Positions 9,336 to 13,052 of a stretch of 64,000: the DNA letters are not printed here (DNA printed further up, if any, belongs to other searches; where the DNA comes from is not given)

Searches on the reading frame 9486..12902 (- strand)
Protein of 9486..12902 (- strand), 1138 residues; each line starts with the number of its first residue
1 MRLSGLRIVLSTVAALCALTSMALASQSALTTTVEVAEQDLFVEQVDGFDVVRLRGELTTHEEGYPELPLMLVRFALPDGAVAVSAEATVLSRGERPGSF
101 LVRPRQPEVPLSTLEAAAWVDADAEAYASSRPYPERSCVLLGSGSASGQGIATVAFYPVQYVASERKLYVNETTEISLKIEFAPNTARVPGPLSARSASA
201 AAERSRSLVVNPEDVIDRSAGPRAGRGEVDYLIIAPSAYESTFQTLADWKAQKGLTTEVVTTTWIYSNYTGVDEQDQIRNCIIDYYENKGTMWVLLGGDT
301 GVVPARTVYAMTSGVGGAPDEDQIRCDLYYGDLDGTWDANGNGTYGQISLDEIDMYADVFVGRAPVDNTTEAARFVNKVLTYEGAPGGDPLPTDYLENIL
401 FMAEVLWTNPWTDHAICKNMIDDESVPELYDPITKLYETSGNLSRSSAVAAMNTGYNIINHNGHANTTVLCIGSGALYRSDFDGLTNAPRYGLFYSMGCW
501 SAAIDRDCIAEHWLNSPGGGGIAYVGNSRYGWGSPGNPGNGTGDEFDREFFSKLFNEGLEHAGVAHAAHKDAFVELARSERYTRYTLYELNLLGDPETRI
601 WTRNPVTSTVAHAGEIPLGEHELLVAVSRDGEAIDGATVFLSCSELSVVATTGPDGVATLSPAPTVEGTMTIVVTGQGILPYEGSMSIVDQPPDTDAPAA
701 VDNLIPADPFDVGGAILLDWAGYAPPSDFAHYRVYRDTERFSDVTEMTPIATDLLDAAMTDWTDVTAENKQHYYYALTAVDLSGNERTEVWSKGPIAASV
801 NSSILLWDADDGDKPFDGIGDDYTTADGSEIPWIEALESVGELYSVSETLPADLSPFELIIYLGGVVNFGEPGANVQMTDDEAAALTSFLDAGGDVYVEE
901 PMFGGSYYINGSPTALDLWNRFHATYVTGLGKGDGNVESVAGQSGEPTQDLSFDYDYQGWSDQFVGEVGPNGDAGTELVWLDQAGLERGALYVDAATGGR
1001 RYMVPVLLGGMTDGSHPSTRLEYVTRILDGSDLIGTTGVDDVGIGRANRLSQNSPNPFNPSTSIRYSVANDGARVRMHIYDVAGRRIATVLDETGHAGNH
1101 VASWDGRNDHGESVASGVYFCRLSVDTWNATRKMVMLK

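Call 8: search_protein_families(library=ncbifam, proteins=[window:9486-12902:-], max_evalue=0.01)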
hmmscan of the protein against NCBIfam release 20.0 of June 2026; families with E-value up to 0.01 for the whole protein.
window:9486-12902:- (1138 aa): 7 families
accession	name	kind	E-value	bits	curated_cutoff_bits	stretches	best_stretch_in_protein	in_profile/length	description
NF033707.1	T9SS_sortase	equivalog_domain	2.2e-28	98.5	420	2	225-600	363-732/1095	type IX secretion system sortase PorU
NF052324.1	PorU_rel_Nterm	equivalog_domain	6.8e-10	37.8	450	1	449-602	617-767/879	putative type IX secretion system sortase PorU2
NF052323.1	T9SSA_dep_M6i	equivalog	6.5e-07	27.7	600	1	1053-1131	960-1032/1043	T9SS-dependent M6-like inactivated metalloprotease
NF009276.0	PRK12633.1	equivalog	2.2e-06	27.5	383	1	1061-1126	117-182/234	flagellar basal body rod modification protein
TIGR04183.1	Por_Secre_tail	domain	2.6e-06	27.3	23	1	1055-1135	3-70/72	T9SS type A sorting domain-containing protein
NF005176.1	PRK06655.1-1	equivalog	1.7e-05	24.8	230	1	1066-1131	90-155/197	flagellar hook assembly protein FlgD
NF052228.1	T9SS_PorZ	equivalog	0.0024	16.4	260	1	1073-1124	695-741/757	type IX secretion system anionic LPS delivery protein PorZ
